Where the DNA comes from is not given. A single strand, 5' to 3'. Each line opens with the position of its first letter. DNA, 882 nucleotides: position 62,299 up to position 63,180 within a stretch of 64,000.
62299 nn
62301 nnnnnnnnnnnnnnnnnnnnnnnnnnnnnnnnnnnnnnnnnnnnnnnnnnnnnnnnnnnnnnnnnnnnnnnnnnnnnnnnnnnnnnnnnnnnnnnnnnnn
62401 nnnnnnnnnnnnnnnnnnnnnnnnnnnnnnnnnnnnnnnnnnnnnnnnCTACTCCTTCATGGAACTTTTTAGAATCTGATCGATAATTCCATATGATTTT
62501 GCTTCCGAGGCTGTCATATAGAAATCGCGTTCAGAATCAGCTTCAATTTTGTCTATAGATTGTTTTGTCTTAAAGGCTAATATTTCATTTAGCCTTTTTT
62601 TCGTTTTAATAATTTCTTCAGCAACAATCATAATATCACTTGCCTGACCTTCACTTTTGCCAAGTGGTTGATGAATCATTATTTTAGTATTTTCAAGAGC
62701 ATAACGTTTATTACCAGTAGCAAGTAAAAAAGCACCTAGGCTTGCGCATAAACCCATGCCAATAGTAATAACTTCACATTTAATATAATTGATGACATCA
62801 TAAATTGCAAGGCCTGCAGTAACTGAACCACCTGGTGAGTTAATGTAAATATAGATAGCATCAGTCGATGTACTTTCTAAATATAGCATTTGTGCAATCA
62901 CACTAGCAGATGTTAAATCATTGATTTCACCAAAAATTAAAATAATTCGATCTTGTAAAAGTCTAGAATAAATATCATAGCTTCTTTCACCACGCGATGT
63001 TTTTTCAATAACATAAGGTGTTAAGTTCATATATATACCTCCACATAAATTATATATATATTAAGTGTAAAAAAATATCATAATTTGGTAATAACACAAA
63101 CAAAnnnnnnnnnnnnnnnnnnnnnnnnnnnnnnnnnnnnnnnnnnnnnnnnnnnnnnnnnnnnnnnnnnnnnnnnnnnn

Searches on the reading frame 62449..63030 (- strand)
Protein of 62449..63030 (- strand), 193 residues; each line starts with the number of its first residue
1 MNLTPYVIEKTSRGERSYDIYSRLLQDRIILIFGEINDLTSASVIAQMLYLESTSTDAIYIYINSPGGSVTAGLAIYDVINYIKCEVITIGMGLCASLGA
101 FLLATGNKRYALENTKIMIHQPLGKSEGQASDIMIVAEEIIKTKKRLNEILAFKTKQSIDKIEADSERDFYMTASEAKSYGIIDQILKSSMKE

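Call 79: find_encoding_contigs(protein=window:62449-63030:-, flank=10000, max_places=3)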
Protein window:62449-63030:- (193 aa): 1 contig read that carries it; 1 place shown.
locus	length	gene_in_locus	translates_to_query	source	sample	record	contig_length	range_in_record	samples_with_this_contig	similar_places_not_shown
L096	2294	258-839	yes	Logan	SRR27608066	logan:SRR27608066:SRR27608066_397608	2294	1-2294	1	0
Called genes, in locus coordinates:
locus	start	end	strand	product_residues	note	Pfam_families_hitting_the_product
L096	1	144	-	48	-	?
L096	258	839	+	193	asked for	PF00574:CLP_protease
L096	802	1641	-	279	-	PF00849:PseudoU_synth_2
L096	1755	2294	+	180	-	?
